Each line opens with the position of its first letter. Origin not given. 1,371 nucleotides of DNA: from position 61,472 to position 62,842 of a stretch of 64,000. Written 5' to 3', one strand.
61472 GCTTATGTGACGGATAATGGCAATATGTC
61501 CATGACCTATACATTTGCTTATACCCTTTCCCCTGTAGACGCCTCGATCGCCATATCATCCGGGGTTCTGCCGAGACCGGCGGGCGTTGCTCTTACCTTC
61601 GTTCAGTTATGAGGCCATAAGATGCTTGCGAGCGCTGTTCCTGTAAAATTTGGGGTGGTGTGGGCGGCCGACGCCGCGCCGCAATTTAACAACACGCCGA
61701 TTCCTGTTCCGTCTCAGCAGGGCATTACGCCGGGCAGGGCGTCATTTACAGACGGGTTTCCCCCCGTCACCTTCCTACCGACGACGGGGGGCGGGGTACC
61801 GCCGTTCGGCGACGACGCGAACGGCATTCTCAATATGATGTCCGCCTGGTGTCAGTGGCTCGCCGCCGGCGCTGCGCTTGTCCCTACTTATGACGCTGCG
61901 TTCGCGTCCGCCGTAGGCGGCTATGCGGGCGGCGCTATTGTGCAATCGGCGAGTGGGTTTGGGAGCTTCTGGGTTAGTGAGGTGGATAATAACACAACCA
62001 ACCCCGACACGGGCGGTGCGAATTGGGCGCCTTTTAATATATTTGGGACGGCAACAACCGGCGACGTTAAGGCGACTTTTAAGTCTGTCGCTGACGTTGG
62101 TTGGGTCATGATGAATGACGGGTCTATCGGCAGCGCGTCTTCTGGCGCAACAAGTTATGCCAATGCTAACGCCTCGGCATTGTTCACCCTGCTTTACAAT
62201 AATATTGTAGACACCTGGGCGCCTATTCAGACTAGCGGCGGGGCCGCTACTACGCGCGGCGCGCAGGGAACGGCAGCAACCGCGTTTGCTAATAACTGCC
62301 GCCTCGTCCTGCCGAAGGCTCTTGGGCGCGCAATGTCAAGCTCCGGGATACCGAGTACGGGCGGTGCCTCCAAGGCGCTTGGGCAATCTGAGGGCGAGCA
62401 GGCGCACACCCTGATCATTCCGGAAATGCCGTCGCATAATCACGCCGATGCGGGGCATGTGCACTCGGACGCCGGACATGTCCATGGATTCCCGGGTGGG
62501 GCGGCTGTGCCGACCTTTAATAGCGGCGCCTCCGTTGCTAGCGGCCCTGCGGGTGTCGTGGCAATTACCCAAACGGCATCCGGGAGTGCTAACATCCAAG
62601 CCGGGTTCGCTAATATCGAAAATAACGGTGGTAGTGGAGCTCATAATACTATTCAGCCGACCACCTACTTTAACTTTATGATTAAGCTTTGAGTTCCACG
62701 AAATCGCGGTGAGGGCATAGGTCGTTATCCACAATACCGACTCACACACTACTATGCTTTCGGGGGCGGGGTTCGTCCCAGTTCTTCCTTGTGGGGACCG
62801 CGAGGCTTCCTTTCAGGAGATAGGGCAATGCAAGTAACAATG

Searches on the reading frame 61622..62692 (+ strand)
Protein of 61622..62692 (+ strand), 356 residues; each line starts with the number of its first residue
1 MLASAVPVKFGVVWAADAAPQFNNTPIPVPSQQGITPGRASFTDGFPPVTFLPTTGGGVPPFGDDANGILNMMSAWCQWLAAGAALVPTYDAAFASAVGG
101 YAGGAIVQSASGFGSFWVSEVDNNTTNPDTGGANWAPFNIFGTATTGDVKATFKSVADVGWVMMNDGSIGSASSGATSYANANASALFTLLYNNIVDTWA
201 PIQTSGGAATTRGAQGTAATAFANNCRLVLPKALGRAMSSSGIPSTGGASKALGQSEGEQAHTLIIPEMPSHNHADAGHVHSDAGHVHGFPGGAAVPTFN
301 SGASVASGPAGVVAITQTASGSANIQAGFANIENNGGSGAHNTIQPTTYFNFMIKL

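Call 43: search_protein_families(library=pfam, proteins=[window:61622-62692:+], max_evalue=0.001)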
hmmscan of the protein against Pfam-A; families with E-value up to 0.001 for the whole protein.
window:61622-62692:+ (356 aa): 0 families

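Call 48: find_encoding_contigs(protein=window:61622-62692:+, flank=10000, max_places=2)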
Protein window:61622-62692:+ (356 aa): 2 contigs read that carry it; 2 places shown.
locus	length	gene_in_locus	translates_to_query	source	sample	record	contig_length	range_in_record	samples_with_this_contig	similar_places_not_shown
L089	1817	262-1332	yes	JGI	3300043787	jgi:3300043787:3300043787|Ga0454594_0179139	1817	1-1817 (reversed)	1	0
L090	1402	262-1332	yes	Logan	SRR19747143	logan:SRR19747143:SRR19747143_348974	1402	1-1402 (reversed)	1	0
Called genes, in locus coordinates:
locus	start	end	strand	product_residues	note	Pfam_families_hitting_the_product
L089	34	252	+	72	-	PF11041:Phage_Wedge1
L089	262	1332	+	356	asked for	-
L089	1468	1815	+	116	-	?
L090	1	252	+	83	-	?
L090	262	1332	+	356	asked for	-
